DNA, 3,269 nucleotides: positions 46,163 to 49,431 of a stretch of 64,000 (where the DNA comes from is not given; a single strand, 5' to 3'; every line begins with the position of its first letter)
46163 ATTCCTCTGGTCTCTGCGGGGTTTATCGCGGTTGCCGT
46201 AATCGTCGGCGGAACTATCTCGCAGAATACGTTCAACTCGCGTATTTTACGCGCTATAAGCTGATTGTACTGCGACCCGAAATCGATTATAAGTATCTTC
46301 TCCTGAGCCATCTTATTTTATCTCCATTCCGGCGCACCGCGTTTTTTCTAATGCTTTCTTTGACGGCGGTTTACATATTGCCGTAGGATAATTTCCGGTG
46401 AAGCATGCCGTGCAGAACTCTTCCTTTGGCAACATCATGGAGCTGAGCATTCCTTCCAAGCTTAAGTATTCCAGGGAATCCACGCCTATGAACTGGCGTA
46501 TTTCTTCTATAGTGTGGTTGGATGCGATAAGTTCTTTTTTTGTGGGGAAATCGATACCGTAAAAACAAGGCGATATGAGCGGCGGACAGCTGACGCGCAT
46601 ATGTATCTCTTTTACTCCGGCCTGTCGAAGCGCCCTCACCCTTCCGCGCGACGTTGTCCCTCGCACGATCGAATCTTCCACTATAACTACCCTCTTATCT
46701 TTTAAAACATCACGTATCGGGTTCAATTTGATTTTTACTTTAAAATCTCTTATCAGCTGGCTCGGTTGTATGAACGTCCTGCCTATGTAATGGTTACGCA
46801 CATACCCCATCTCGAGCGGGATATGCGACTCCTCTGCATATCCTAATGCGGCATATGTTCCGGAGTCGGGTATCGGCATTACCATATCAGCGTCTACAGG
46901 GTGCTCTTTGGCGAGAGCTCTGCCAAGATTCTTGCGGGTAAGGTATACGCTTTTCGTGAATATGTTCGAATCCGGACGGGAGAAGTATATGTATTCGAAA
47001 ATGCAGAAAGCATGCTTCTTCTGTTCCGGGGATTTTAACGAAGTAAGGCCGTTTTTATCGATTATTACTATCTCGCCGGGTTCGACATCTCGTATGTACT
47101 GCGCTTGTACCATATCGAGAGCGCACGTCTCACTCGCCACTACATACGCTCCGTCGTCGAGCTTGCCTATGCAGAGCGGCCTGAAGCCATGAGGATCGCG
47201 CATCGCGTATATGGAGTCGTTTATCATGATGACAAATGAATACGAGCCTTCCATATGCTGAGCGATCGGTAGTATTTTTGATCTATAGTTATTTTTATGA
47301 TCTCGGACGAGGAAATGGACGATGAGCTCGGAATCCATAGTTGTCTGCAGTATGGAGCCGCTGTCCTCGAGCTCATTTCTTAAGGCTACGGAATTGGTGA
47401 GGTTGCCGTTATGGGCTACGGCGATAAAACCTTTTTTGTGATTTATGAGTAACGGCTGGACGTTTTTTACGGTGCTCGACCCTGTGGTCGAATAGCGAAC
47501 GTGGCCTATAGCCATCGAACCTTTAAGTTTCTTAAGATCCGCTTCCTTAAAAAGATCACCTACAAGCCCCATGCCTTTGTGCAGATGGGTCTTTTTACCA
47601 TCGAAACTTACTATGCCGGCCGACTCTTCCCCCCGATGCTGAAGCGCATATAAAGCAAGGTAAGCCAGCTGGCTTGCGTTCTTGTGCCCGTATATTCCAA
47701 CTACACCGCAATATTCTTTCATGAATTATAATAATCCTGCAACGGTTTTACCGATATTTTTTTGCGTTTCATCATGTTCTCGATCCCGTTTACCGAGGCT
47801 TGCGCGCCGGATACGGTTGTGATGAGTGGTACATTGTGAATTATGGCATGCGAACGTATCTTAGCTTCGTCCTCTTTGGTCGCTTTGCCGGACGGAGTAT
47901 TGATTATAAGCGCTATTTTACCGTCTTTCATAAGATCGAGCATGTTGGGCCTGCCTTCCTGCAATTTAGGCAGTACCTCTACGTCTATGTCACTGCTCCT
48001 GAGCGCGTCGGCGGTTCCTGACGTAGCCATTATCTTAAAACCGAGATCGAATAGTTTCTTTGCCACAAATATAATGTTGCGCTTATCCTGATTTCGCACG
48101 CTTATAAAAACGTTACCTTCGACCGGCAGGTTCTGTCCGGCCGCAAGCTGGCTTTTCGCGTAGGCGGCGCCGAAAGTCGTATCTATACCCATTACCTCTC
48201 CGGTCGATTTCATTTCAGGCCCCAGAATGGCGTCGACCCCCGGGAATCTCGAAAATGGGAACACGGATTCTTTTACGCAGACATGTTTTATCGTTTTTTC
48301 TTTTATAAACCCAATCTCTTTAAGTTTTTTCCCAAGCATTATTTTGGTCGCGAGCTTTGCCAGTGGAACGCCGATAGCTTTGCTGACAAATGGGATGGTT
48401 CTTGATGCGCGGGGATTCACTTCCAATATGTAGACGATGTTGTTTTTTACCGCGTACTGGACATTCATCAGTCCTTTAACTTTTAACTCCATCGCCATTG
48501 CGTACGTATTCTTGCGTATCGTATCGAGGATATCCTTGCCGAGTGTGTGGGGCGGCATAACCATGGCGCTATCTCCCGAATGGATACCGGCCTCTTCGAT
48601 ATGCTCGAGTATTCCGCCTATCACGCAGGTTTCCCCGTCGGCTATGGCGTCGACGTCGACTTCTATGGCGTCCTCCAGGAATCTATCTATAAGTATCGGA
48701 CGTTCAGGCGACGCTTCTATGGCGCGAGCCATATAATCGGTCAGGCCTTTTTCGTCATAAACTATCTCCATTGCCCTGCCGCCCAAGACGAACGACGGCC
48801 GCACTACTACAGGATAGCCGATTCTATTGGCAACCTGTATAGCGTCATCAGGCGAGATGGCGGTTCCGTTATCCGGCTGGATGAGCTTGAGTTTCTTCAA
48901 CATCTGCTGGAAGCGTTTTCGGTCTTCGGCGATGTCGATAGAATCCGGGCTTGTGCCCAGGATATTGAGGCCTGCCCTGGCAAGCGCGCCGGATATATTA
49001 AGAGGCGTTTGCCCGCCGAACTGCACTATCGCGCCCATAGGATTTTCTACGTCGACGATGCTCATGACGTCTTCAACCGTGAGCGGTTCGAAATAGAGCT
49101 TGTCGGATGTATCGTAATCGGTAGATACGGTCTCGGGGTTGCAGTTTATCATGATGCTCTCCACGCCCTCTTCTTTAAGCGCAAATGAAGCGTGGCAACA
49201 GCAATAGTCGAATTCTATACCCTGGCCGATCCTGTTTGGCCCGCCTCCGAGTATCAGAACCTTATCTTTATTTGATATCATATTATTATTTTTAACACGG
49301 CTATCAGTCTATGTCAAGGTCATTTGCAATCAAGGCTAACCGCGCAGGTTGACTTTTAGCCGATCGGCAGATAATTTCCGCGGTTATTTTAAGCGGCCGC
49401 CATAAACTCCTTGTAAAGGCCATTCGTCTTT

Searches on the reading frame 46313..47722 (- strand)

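Call 7: search_protein_families(library=pfam, proteins=[window:46313-47722:-], max_evalue=0.00001)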
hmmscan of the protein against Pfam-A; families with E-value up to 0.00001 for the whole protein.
window:46313-47722:- (469 aa): 2 families
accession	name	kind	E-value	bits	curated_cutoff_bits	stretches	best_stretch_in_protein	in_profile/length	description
PF13537.11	GATase_7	-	3e-17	63.2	25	1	83-202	8-121/123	Glutamine amidotransferase domain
PF13522.11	GATase_6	-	7.4e-16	58.8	27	1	67-198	9-130/130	Glutamine amidotransferase domain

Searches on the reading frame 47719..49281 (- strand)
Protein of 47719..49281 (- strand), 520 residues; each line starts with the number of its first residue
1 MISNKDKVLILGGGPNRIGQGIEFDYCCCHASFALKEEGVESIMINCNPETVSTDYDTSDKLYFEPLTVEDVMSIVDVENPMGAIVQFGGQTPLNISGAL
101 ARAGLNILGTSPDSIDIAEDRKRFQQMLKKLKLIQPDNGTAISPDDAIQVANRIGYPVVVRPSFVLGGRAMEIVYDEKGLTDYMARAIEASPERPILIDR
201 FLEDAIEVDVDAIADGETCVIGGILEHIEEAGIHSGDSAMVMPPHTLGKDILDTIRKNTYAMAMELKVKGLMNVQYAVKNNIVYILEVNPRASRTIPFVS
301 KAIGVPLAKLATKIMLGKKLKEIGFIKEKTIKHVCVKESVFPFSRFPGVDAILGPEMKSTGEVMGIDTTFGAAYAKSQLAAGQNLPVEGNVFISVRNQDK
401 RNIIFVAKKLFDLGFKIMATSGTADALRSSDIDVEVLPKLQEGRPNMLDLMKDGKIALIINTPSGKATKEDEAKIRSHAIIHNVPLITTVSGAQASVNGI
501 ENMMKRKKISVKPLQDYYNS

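Call 7: search_protein_families(library=pfam, proteins=[window:47719-49281:-], max_evalue=0.00001)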
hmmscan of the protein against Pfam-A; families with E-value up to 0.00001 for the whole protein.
window:47719-49281:- (520 aa): 4 families
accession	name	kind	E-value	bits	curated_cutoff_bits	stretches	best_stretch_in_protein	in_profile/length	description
PF25596.1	CPSase_L_D1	-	2e-48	163.6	27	1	5-116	2-117/118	Carbamoyl phosphate synthase preATP-grasp domain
PF02786.22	CPSase_L_D2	-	1.7e-37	129.5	19.8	1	120-322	1-210/211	Carbamoyl-phosphate synthase L chain, ATP binding domain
PF02142.27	MGS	-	3.3e-21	75.6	24.1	1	403-488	2-94/94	MGS-like domain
PF15632.11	ATPgrasp_Ter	-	5.7e-08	33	29.1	1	258-319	52-112/131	ATP-grasp in the biosynthetic pathway with Ter operon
